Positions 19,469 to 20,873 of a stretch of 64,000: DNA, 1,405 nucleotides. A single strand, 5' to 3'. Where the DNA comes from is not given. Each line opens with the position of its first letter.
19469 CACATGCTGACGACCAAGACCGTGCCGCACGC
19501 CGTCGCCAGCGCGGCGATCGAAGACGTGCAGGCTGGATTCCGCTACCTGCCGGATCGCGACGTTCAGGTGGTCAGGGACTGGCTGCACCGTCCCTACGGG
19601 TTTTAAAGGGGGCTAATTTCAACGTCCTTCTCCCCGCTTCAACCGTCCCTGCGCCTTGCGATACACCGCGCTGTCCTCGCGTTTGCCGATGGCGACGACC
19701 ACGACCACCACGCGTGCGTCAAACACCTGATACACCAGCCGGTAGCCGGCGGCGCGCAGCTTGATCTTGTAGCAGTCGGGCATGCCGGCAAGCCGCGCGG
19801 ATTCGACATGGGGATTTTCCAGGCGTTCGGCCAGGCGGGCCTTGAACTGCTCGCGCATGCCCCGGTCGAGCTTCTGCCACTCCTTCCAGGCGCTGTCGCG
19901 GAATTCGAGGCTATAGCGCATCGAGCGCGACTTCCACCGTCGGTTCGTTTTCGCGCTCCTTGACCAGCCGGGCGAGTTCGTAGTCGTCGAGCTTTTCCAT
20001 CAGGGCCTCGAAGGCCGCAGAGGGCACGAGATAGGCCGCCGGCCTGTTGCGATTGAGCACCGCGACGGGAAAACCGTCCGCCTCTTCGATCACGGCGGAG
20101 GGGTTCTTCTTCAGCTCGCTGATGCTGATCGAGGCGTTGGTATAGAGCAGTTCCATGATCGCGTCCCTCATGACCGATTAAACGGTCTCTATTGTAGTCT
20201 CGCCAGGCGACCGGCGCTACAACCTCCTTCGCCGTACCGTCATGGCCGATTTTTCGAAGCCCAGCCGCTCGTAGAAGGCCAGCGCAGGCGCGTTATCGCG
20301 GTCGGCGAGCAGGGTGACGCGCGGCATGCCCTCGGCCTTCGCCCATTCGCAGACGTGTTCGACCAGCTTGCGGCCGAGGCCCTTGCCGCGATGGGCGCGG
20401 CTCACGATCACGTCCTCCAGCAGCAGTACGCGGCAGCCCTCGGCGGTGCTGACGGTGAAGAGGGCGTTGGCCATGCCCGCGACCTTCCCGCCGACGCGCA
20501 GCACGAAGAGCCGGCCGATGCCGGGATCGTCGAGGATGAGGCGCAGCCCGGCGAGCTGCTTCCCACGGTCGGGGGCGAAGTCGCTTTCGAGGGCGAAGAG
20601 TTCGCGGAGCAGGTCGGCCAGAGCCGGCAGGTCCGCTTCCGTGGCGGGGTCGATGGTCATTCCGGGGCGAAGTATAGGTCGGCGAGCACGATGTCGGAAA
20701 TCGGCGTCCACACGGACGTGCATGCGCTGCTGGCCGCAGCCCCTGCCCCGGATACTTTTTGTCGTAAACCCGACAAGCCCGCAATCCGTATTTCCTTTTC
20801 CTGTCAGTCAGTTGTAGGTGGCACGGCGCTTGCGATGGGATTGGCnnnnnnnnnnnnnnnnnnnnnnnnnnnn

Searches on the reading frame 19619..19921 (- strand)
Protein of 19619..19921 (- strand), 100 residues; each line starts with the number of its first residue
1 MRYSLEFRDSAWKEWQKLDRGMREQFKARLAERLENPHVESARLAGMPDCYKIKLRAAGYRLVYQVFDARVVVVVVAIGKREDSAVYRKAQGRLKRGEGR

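Call 41: search_protein_families(library=ncbifam, proteins=[window:19619-19921:-], max_evalue=1e-20)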
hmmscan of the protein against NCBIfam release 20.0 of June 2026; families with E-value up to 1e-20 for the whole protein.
window:19619-19921:- (100 aa): 0 families

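Call 42: search_protein_families(library=pfam, proteins=[window:19619-19921:-], max_evalue=0.001)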
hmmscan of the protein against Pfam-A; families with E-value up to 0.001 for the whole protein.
window:19619-19921:- (100 aa): 2 families
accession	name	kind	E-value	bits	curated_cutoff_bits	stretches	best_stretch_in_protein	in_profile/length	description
PF05016.21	ParE_toxin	-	1.4e-12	48.5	23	1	5-83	1-87/89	ParE toxin of type II toxin-antitoxin system, parDE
PF15781.12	ParE-like_toxin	-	0.00015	22.1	28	1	12-83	8-81/87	ParE-like toxin of type II bacterial toxin-antitoxin system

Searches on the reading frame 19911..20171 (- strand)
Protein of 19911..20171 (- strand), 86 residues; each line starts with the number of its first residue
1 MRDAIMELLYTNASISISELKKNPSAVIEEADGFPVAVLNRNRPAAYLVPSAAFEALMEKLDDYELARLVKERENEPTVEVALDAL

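Call 41: search_protein_families(library=ncbifam, proteins=[window:19911-20171:-], max_evalue=1e-20)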
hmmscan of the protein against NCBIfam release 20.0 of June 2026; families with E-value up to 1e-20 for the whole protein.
window:19911-20171:- (86 aa): 0 families

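Call 42: search_protein_families(library=pfam, proteins=[window:19911-20171:-], max_evalue=0.001)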
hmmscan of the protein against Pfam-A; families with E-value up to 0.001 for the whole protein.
window:19911-20171:- (86 aa): 2 families
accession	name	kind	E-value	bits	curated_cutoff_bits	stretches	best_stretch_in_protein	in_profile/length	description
PF02604.26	PhdYeFM_antitox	-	2.3e-11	43.7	29.8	1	14-76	3-66/74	Antitoxin Phd_YefM, type II toxin-antitoxin system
PF18506.7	RelB-like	-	0.00027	21.2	27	1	40-79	10-49/62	RelB Antitoxin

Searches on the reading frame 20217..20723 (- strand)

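Call 35: search_protein_families(library=ncbifam, proteins=[window:20217-20723:-], max_evalue=1e-15)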
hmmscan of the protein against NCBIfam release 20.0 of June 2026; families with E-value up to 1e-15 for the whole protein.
window:20217-20723:- (168 aa): 0 families

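Call 42: search_protein_families(library=pfam, proteins=[window:20217-20723:-], max_evalue=0.001)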
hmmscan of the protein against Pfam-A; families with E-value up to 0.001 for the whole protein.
window:20217-20723:- (168 aa): 9 families
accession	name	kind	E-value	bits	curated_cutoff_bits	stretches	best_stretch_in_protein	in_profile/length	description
PF00583.31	Acetyltransf_1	-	1.3e-20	74.2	20.7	1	63-156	28-116/116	Acetyltransferase (GNAT) family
PF13508.13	Acetyltransf_7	-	1.5e-16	60.9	27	1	70-158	3-84/84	Acetyltransferase (GNAT) domain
PF13673.13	Acetyltransf_10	-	2e-09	37.9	23.6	1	72-160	33-111/128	Acetyltransferase (GNAT) domain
PF08445.16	FR47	-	1.1e-08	35.3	22.1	1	104-163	26-84/86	FR47-like protein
PF13527.13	Acetyltransf_9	-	8.1e-08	32.8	25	1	24-158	2-126/127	Acetyltransferase (GNAT) domain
PF13302.13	Acetyltransf_3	-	8.2e-07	30.2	25.4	1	25-157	5-138/138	Acetyltransferase (GNAT) domain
PF13480.13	Acetyltransf_6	-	8.9e-07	29.6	22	1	22-140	22-136/143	Acetyltransferase (GNAT) domain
PF14542.12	Acetyltransf_CG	-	1.6e-05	25.3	30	1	84-133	12-58/80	GCN5-related N-acetyl-transferase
PF24553.2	Rv0428c_C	-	3.9e-05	23.9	27.2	1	80-158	139-217/224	Probable histone acetyltransferase Rv0428c C-terminal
